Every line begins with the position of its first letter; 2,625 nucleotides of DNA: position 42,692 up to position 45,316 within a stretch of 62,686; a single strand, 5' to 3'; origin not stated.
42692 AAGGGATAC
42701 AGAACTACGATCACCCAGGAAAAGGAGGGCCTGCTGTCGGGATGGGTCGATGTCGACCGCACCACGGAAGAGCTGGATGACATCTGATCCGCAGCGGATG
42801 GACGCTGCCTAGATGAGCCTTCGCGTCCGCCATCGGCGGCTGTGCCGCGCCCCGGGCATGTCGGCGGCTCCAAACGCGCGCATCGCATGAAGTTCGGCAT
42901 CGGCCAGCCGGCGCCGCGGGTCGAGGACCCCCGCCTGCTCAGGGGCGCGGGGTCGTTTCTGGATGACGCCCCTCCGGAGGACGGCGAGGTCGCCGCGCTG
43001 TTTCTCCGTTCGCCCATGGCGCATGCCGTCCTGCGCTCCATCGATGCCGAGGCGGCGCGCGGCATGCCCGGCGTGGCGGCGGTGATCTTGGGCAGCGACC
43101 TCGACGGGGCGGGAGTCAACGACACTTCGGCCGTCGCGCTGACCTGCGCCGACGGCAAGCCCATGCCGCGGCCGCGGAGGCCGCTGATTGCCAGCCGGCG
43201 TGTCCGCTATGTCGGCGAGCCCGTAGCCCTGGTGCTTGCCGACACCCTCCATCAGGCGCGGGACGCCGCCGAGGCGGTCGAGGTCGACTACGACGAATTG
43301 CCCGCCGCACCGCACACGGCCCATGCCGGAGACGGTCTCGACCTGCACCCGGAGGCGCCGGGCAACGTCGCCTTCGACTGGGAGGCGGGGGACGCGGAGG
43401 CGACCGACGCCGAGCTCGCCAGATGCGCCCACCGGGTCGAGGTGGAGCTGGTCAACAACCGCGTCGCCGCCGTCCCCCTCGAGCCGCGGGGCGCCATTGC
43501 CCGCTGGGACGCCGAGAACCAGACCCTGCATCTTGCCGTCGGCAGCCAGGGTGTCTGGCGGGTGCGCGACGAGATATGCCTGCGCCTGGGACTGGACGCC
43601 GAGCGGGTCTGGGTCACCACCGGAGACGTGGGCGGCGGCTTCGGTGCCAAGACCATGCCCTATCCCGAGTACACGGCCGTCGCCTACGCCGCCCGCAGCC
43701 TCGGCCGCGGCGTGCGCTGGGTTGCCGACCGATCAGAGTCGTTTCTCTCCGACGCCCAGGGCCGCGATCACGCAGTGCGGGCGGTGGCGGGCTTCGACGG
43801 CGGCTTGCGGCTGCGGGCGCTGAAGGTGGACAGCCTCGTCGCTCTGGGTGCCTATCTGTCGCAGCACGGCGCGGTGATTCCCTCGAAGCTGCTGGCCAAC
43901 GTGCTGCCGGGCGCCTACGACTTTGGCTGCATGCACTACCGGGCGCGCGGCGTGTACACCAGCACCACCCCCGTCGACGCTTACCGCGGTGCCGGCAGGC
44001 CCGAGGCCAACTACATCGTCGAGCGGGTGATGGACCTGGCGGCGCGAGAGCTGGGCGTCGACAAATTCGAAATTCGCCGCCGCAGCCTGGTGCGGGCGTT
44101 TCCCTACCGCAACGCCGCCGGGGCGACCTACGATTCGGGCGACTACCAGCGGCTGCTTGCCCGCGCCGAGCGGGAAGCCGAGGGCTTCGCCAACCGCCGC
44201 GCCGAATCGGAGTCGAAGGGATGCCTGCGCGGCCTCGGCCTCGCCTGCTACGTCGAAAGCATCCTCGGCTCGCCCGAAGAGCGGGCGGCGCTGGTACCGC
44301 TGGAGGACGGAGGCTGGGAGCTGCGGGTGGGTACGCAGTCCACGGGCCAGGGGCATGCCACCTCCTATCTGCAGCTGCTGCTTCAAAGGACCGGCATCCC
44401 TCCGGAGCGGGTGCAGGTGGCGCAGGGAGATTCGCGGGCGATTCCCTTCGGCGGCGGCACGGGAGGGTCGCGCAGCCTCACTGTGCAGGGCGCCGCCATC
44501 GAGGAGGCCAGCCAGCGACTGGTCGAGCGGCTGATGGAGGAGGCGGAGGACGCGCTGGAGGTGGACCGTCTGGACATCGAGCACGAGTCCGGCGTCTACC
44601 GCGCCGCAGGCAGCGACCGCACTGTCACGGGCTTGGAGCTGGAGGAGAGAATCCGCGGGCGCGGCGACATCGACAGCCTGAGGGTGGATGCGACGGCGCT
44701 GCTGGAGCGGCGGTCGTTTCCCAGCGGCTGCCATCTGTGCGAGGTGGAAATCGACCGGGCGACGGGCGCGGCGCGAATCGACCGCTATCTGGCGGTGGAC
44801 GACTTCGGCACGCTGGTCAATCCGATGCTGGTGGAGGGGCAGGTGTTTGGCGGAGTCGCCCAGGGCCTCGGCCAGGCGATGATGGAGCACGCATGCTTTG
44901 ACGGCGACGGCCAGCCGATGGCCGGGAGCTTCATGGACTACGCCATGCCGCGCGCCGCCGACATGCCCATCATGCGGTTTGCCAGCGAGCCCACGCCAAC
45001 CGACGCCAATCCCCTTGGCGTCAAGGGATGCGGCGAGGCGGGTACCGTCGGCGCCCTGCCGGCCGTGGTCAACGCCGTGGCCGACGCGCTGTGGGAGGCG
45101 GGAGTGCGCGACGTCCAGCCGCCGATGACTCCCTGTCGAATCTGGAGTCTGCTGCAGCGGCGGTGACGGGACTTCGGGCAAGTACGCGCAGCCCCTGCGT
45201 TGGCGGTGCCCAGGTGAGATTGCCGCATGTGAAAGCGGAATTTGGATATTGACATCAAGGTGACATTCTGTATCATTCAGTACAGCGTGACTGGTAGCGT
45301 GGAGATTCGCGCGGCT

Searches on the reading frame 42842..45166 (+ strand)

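Call 13: search_protein_families(library=pfam, proteins=[window:42842-45166:+], max_evalue=0.01)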
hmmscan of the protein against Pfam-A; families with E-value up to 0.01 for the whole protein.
window:42842-45166:+ (774 aa): 3 families
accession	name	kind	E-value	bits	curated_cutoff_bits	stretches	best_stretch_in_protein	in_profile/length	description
PF02738.23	MoCoBD_1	-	3.4e-69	233.1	27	1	168-415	1-243/244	Molybdopterin cofactor-binding domain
PF20256.3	MoCoBD_2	-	4.1e-68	230.4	27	1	447-709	9-283/283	Molybdopterin cofactor-binding domain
PF01315.27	Ald_Xan_dh_C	-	1.9e-21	76.9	31.3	1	35-154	2-110/110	Aldehyde oxidase and xanthine dehydrogenase, a/b hammerhead domain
